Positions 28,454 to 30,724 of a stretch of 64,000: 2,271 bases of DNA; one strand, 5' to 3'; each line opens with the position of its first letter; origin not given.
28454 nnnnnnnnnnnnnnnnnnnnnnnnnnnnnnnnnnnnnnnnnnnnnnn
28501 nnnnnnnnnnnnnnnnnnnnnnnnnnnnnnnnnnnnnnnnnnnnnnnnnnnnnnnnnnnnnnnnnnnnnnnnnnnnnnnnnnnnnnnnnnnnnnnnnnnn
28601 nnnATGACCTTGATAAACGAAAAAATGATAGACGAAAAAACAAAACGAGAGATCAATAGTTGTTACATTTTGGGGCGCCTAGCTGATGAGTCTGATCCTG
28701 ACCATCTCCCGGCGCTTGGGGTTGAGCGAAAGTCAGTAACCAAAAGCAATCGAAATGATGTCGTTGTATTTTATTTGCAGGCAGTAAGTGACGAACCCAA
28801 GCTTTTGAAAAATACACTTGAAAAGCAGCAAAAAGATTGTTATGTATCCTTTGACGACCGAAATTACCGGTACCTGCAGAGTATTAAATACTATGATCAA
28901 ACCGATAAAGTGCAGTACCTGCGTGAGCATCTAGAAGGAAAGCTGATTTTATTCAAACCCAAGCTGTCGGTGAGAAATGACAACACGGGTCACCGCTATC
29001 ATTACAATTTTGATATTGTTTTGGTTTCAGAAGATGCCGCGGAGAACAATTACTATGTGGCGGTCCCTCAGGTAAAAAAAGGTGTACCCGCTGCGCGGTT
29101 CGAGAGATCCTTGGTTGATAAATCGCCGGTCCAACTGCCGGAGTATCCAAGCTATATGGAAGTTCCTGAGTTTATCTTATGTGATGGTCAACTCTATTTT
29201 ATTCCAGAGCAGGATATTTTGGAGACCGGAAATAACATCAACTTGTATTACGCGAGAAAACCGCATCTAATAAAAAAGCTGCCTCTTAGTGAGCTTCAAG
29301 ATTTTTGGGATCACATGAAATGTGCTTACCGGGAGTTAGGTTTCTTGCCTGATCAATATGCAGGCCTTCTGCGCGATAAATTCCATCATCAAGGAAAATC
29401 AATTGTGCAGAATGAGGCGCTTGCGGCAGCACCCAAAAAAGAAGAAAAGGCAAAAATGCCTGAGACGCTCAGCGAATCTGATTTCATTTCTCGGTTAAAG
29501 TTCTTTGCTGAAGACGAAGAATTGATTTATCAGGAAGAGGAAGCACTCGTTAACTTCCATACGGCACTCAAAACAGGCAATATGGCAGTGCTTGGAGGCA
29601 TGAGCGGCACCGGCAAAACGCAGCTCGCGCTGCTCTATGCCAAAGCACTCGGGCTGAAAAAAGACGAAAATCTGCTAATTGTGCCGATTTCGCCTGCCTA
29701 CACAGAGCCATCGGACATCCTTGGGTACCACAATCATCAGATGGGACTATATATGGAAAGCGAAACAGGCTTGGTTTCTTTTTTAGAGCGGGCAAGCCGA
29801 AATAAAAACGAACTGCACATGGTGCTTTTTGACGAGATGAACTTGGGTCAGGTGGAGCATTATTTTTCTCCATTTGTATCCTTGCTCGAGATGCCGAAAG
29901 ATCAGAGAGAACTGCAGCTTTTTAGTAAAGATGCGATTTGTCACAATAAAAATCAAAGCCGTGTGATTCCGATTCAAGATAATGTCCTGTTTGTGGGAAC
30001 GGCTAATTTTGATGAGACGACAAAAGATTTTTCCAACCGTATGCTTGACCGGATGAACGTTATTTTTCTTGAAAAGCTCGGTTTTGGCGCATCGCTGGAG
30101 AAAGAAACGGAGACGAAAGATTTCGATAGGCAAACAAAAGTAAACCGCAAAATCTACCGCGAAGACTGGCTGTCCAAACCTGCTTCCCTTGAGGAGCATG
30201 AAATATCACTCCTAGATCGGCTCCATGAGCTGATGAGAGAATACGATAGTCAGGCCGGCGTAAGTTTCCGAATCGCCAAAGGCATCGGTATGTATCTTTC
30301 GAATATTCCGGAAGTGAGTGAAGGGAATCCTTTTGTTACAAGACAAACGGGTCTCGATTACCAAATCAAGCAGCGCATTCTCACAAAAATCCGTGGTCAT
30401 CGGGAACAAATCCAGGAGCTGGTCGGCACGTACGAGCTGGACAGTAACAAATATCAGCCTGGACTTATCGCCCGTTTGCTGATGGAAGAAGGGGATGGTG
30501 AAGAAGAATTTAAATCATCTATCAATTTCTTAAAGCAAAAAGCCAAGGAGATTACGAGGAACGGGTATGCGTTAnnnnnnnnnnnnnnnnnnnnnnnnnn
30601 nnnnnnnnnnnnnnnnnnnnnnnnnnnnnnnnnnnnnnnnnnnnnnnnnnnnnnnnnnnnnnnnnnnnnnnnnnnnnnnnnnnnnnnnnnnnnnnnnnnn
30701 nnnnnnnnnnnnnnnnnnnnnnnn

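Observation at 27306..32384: Three-gene McrBC-like operon with an extra upstream gene and highly divergent subunits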

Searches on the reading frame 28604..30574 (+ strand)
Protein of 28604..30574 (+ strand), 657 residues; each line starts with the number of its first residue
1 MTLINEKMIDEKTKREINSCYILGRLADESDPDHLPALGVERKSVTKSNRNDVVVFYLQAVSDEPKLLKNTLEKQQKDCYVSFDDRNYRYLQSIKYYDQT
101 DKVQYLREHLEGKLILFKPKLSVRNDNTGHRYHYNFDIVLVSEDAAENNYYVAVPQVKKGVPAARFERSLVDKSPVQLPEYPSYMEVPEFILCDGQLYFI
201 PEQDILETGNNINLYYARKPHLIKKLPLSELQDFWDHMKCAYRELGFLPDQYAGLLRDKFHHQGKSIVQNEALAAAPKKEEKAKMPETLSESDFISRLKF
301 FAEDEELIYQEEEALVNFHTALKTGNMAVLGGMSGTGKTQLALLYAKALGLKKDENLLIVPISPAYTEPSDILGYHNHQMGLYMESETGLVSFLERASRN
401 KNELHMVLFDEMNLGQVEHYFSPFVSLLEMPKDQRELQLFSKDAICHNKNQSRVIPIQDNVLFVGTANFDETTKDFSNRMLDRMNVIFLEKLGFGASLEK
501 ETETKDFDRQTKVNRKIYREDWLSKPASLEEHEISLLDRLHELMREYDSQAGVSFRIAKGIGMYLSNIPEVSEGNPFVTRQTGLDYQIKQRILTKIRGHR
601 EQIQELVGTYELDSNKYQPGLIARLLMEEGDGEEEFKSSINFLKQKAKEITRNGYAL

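Call 5: search_protein_families(library=pfam, proteins=[window:28604-30574:+], max_evalue=1)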
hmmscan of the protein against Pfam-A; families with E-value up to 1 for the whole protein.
window:28604-30574:+ (657 aa): 8 families
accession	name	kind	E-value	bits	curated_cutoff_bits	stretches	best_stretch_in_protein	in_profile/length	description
PF07728.20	AAA_5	-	1.7e-05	25.3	22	1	329-484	3-139/139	AAA domain (dynein-related subfamily)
PF13401.12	AAA_22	-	0.01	16.6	27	1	324-413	4-94/130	AAA domain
PF00004.35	AAA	-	0.02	15.8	21.2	1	330-487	3-126/131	ATPase family associated with various cellular activities (AAA)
PF20720.3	nSTAND3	-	0.02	15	27.2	1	311-407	3-107/155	Novel STAND NTPase 3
PF02562.22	PhoH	-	0.028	14.3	27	1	318-380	12-72/205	PhoH-like protein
PF09848.15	SLFN-g3_helicase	-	0.031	14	24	1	327-411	3-87/354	Schlafen group 3, DNA/RNA helicase domain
PF02367.23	TsaE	-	0.13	12.7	26.6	1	317-366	13-56/128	Threonylcarbamoyl adenosine biosynthesis protein TsaE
PF01293.25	PEPCK_ATP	-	0.14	11.2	26.5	1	313-344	194-229/465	Phosphoenolpyruvate carboxykinase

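Call 6: search_protein_families(library=padloc, proteins=[window:28604-30574:+], max_evalue=1)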
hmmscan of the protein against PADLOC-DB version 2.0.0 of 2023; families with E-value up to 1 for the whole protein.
window:28604-30574:+ (657 aa): 2 families
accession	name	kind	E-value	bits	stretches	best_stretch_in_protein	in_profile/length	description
PDLC04547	PDC-M26A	-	1.6e-32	110.9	2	293-447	301-448/724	-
PDLC04140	mad8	-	0.00012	19.8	1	311-596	13-177/314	mads_8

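Call 7: search_protein_families(library=ncbifam, proteins=[window:28604-30574:+], max_evalue=1)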
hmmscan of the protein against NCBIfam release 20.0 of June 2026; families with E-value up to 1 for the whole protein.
window:28604-30574:+ (657 aa): 8 families
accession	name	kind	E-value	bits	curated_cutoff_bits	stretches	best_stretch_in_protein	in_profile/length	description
NF040586.1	FxSxx_TPR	equivalog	0.0069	14.9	300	1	312-346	12-46/830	FxSxx-COOH system tetratricopeptide repeat protein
TIGR03880.1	KaiC_arch_3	hypoth_equivalog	0.017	14.7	249.45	1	322-366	13-56/224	KaiC domain-containing protein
TIGR02857.1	CydD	equivalog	0.028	13.4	435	1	258-343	282-366/529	thiol reductant ABC exporter subunit CydD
TIGR01189.1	ccmA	equivalog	0.055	13.1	131.6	1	311-420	12-123/198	heme ABC exporter ATP-binding protein CcmA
TIGR02673.1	FtsE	equivalog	0.077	12.7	264.85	1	310-347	13-50/214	cell division ATP-binding protein FtsE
TIGR03608.1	L_ocin_972_ABC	subfamily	0.11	11.9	254.85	1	308-342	7-41/206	putative bacteriocin export ABC transporter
TIGR00150.1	T6A_YjeE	equivalog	0.12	12.2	60.1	1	318-367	15-64/135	tRNA (adenosine(37)-N6)-threonylcarbamoyltransferase complex ATPase subunit type 1 TsaE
TIGR02868.1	CydC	equivalog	0.16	10.5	329.05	1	291-349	330-385/530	thiol reductant ABC exporter subunit CydC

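Call 25: find_homologous_proteins(query=window:28604-30574:+)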
Query window:28604-30574:+ (657 aa): 252 proteins with E <= 0.001 among 8000 candidates; the best 120 are listed.
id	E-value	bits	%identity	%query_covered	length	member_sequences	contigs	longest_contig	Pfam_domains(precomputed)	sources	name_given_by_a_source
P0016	0.0e+0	1485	100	100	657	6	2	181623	PF07728.21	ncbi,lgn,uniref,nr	ncbi:McrB family protein [Paenibacillus allorhizosphaerae]|uniref:ATPase dynein-related AAA domain-c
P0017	0.0e+0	1117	76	99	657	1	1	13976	-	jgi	jgi:hypothetical protein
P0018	0.0e+0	1079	75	99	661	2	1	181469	-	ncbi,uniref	ncbi:McrB family protein [Paenibacillus sp. YIM B09110]|uniref:McrB family protein n=1 Tax=Paenibaci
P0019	0.0e+0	1079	72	100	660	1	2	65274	-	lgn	-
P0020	0.0e+0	1074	72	99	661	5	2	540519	-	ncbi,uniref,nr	ncbi:McrB family protein [Paenibacillus peoriae]|uniref:McrB family protein n=1 Tax=Paenibacillus pe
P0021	0.0e+0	1064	72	99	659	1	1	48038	-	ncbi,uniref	ncbi:McrB family protein [Brevibacillus sp. H7]|uniref:McrB family protein n=1 Tax=Brevibacillus sp.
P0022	0.0e+0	1056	72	99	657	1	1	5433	-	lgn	-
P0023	0.0e+0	1053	73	99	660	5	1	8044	-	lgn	-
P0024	0.0e+0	1052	72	100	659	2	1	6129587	-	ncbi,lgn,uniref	ncbi:hypothetical protein [Paenibacillus sp. 8b26]|uniref:hypothetical protein n=1 Tax=Paenibacillus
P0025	3.4e-290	982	69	99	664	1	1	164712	-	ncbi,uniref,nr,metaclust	ncbi:McrB family protein [Paenibacillus elgii]|uniref:McrB family protein n=1 Tax=Paenibacillus elgi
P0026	3.4e-285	966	66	99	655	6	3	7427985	-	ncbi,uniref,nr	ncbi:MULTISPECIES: McrB family protein [Paenibacillus]|uniref:McrB family protein n=1 Tax=Paenibacil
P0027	1.6e-284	964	67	99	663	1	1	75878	-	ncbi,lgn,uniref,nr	ncbi:McrB family protein [Paenibacillus sp. UNC499MF]|uniref:McrB family protein n=1 Tax=Paenibacill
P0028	6.9e-274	929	64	99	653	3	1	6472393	-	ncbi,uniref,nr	ncbi:McrB family protein [Paenibacillus pedocola]|uniref:McrB family protein n=1 Tax=Paenibacillus p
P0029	2.8e-273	927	64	99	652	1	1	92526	-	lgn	-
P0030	3.6e-272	923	64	99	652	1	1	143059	-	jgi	jgi:hypothetical protein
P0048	1.2e-171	591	45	100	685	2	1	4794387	-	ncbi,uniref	ncbi:McrB family protein [Bacillus paramycoides]|uniref:McrB family protein n=1 Tax=Bacillus paramyc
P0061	4.0e-165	569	45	99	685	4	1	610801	-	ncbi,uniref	ncbi:McrB family protein [Priestia megaterium]|uniref:McrB family protein n=1 Tax=Priestia megateriu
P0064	4.6e-164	566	45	100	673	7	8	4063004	-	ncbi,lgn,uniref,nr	ncbi:hypothetical protein C7M16_03741 [Bacillus subtilis]|uniref:McrB family protein n=1 Tax=Bacillu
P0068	6.7e-163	562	44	99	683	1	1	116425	-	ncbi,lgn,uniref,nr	ncbi:McrB family protein [Priestia megaterium]|uniref:McrB family protein n=1 Tax=Priestia megateriu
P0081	4.3e-157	543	44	100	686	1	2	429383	PF07728.21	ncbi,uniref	ncbi:McrB family protein [Bacillus mycoides]|uniref:McrB family protein n=1 Tax=Bacillus mycoides Ta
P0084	1.9e-154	534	43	99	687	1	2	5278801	PF07728.21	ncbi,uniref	ncbi:McrB family protein [Bacillus thuringiensis]|uniref:McrB family protein n=1 Tax=Bacillus thurin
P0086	6.9e-153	529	42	100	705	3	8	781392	PF07728.21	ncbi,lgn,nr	ncbi:AAA family ATPase [Bacillus luti]|nr:hypothetical protein BC2903_28880 [Bacillus cereus]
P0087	2.2e-152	527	42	99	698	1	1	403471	PF07728.21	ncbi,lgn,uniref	ncbi:McrB family protein [Bacillus bombysepticus]|uniref:McrB family protein n=1 Tax=Bacillus bombys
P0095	3.9e-129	450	38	100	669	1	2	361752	-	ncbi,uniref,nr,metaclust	ncbi:hypothetical protein BWGOE13_29290 [Bacillus mycoides]|uniref:Uncharacterized protein n=1 Tax=B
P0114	6.1e-107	377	35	99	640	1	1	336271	PF07728.21,PF02562.23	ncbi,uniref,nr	ncbi:PhoH-like protein [Caloramator mitchellensis]|uniref:PhoH-like protein n=1 Tax=Caloramator mitc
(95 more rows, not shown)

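Call 26: find_encoding_contigs(protein=P0064, flank=7000, max_places=1)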
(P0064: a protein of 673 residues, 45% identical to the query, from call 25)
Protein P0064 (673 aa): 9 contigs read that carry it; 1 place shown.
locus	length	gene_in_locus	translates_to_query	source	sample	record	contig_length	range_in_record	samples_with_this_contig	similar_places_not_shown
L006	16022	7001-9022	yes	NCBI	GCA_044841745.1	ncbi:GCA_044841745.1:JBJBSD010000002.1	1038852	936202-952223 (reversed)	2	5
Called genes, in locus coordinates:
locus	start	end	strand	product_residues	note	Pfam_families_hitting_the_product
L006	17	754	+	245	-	PF05708:Peptidase_C92 (weak)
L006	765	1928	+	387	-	PF27482:Beta-prop_YycP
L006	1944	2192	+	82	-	PF10852:DUF2651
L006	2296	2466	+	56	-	-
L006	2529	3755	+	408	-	PF08240:ADH_N, PF01262:AlaDh_PNT_C (weak), PF00107:ADH_zinc_N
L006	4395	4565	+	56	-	PF14116:YyzF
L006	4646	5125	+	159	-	PF02590:SPOUT_MTase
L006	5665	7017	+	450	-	-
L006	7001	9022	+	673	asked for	-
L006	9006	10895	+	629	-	-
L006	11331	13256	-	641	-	PF06874:FBPase_2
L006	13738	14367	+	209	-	PF00005:ABC_tran, PF13304:AAA_21 (faint)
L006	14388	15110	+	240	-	-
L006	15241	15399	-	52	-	-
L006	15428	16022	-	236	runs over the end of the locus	PF00392:GntR, PF07702:UTRA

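Call 27: find_encoding_contigs(protein=P0061, flank=7000, max_places=1)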
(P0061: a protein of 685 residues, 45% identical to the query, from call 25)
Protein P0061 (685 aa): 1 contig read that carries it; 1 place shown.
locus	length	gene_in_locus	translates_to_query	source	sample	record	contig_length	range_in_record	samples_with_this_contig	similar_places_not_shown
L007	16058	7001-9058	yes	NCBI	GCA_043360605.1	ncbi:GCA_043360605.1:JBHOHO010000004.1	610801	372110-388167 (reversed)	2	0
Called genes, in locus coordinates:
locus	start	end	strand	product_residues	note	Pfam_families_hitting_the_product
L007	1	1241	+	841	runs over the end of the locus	PF12728:HTH_17 (faint)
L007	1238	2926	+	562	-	PF00589:Phage_integrase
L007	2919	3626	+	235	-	-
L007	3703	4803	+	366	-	PF01844:HNH (weak), PF13391:HNH_2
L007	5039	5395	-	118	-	-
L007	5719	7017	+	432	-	-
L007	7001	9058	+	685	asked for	-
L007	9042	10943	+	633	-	-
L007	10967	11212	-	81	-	PF13560:HTH_31 (weak), PF12844:HTH_19, PF01381:HTH_3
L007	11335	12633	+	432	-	PF10544:T5orf172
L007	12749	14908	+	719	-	PF01751:Toprim, PF01131:Topoisom_bac, PF13342:Toprim_Crpt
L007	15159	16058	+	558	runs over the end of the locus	PF14130:Cap4_nuclease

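Call 28: find_encoding_contigs(protein=P0114, flank=7000, max_places=1)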
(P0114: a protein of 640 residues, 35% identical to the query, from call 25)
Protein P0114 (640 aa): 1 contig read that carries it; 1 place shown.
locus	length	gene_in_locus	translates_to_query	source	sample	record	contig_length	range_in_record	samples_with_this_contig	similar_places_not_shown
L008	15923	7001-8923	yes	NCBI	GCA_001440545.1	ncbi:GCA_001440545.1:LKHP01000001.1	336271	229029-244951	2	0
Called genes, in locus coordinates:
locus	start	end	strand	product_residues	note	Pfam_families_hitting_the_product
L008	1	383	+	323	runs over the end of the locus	PF00480:ROK, PF01869:BcrAD_BadFG (weak)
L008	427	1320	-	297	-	-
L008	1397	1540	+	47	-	-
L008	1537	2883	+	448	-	PF01547:SBP_bac_1, PF13416:SBP_bac_8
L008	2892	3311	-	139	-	PF01475:FUR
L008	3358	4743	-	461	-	-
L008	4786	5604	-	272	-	PF04607:RelA_SpoT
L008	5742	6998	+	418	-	-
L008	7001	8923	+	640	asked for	PF02562:PhoH (weak), PF07728:AAA_5 (weak)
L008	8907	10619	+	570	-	-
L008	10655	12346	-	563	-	PF03485:Arg_tRNA_synt_N, PF00750:tRNA-synt_1d, PF05746:DALR_1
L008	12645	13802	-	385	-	PF00266:Aminotran_5, PF01212:Beta_elim_lyase (weak), PF01041:DegT_DnrJ_EryC1, PF01053:Cys_Met_Meta_PP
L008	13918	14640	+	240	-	PF07722:Peptidase_C26, PF00117:GATase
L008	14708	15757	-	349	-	PF03358:FMN_red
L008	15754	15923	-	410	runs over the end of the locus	PF00056:Ldh_1_N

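Call 42: search_solved_structures(query=A3, max_evalue=0.01, show_alignments=1)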
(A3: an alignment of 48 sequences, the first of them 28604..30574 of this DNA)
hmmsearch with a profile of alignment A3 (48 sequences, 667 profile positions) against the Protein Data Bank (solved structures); distinct sequences matched with E-value up to 0.01: 3.
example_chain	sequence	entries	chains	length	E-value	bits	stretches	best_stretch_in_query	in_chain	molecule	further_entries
6hz4_A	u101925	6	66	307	8.1e-05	24.4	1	333-474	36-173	5-methylcytosine-specific restriction enzyme B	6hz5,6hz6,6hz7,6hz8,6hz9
6ut6_A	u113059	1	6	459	0.00019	23.3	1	333-474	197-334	5-methylcytosine-specific restriction enzyme B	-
7vsr_A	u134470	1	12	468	0.00019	23.2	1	333-474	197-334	5-methylcytosine-specific restriction enzyme B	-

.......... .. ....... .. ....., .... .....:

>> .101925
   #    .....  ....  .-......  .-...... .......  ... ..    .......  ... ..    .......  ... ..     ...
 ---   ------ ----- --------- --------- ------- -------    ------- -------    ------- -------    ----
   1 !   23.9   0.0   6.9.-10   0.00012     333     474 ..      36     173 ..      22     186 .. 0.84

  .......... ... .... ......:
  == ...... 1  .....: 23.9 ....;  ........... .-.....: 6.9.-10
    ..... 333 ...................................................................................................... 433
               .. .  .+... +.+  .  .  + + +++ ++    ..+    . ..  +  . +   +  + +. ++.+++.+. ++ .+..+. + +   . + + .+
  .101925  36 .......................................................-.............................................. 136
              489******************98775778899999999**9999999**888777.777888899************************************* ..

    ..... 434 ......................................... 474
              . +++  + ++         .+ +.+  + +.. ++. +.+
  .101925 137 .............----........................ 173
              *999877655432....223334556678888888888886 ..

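Call 59: list_cluster_members(proteins=[P0086, P0064, P0048, P0084, P0081, P0087, P0095, P0021, P0061, P0068])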
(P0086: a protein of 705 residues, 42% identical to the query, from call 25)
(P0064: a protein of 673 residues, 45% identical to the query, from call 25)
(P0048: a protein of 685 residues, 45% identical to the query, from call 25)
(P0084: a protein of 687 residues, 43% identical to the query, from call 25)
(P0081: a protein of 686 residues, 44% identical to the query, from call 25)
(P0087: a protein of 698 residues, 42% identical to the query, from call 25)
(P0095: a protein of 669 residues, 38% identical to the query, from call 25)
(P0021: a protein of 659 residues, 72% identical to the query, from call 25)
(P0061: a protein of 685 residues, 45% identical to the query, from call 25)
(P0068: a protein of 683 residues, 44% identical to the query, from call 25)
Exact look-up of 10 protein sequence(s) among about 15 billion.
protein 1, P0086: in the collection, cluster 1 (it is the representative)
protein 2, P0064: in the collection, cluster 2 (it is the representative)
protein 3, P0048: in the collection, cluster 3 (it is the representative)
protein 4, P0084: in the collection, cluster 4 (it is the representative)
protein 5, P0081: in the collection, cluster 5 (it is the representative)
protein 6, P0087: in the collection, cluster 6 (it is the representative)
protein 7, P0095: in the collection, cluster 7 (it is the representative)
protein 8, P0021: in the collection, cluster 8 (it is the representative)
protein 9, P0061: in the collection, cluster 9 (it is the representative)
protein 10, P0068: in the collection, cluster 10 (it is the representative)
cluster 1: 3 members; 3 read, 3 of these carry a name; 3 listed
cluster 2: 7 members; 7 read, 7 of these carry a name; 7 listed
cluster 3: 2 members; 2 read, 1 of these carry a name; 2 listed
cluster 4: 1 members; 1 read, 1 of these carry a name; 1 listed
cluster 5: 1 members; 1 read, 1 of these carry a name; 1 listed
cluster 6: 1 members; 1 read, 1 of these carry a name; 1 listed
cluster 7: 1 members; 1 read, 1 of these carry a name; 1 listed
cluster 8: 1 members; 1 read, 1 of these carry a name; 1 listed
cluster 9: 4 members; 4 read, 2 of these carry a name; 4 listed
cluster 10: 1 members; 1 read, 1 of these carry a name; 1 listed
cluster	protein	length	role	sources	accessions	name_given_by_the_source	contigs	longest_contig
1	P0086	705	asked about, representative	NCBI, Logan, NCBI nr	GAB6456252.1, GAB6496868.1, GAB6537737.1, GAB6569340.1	AAA family ATPase [Bacillus luti] | hypothetical protein BC2903_28880 [Bacillus cereus]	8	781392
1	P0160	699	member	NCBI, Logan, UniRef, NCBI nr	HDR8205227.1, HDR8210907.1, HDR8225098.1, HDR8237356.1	TPA: AAA family ATPase [Bacillus cereus] | McrB family protein n=1 Tax=Bacillus cereus group TaxID=86661 RepID=UPI0029678360 | AAA family ATPase [Bacillus cereus]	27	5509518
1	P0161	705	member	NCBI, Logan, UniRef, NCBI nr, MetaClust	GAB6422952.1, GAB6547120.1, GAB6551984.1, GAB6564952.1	hypothetical protein bcgnr5378_04830 [Bacillus cereus] | ATPase dynein-related AAA domain-containing protein n=1 Tax=Bacillus cereus TaxID=1396 ... | AAA family ATPase [Bacillus cereus]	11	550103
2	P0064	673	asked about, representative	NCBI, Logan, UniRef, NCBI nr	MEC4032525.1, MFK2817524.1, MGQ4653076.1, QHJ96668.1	hypothetical protein C7M16_03741 [Bacillus subtilis] | McrB family protein n=1 Tax=Bacillus subtilis TaxID=1423 RepID=UPI0010721EDC | AAA family ATPase [Bacillus subtilis]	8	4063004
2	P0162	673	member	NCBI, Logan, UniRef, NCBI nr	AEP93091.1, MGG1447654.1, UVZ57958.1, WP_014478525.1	conserved hypothetical protein [Bacillus subtilis subsp. subtilis str. RO-NN-1] | McrB family protein n=1 Tax=Bacillus subtilis TaxID=1423 RepID=UPI00022BAB7E | AAA family ATPase [Bacillus subtilis]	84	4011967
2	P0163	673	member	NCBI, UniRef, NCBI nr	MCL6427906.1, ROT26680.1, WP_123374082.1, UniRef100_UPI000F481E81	McrB family protein [Bacillus subtilis] | McrB family protein n=1 Tax=Bacillus subtilis TaxID=1423 RepID=UPI000F481E81 | AAA family ATPase [Bacillus subtilis]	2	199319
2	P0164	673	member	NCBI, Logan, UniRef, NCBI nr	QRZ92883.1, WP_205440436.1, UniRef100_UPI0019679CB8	AAA family ATPase [Bacillus sp. LJBS06] | McrB family protein n=1 Tax=Bacillus sp. LJBS06 TaxID=2809036 RepID=UPI0019679CB8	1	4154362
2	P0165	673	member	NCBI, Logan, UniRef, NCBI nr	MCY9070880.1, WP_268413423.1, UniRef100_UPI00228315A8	AAA family ATPase [Bacillus inaquosorum] | McrB family protein n=1 Tax=Bacillus inaquosorum TaxID=483913 RepID=UPI00228315A8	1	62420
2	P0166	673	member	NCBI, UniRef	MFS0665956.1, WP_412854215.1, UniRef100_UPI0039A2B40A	hypothetical protein AB1L06_18425 [Bacillus mojavensis] | McrB family protein n=1 Tax=Bacillus mojavensis TaxID=72360 RepID=UPI0039A2B40A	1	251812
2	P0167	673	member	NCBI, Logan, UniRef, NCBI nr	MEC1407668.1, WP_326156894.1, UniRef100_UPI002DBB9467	McrB family protein [Bacillus halotolerans] | McrB family protein n=1 Tax=Bacillus halotolerans TaxID=260554 RepID=UPI002DBB9467 | hypothetical protein [Bacillus halotolerans]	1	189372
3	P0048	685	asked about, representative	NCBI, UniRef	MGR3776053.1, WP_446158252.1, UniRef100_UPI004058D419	McrB family protein [Bacillus paramycoides] | McrB family protein n=1 Tax=Bacillus paramycoides TaxID=2026194 RepID=UPI004058D419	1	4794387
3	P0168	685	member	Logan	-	-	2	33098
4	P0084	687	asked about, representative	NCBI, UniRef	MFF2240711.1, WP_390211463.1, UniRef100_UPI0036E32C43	McrB family protein [Bacillus thuringiensis] | McrB family protein n=1 Tax=Bacillus thuringiensis TaxID=1428 RepID=UPI0036E32C43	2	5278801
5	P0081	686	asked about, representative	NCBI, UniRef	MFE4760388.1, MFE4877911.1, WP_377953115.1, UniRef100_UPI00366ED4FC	McrB family protein [Bacillus mycoides] | McrB family protein n=1 Tax=Bacillus mycoides TaxID=1405 RepID=UPI00366ED4FC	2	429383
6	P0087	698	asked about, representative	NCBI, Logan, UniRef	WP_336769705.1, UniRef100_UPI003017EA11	McrB family protein [Bacillus bombysepticus] | McrB family protein n=1 Tax=Bacillus bombysepticus TaxID=658666 RepID=UPI003017EA11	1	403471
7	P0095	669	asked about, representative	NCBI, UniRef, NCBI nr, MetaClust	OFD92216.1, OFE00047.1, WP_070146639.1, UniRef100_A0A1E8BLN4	hypothetical protein BWGOE13_29290 [Bacillus mycoides] | Uncharacterized protein n=1 Tax=Bacillus mycoides TaxID=1405 RepID=A0A1E8BLN4_BACMY | AAA family ATPase [Bacillus mycoides]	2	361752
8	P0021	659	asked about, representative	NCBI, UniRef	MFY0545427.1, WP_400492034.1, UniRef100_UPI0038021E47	McrB family protein [Brevibacillus sp. H7] | McrB family protein n=1 Tax=Brevibacillus sp. H7 TaxID=3349138 RepID=UPI0038021E47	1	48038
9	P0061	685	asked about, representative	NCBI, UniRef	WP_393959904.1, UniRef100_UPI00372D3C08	McrB family protein [Priestia megaterium] | McrB family protein n=1 Tax=Priestia megaterium TaxID=1404 RepID=UPI00372D3C08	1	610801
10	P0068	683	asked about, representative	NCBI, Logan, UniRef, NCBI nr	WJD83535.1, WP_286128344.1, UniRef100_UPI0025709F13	McrB family protein [Priestia megaterium] | McrB family protein n=1 Tax=Priestia megaterium TaxID=1404 RepID=UPI0025709F13 | hypothetical protein [Priestia megaterium]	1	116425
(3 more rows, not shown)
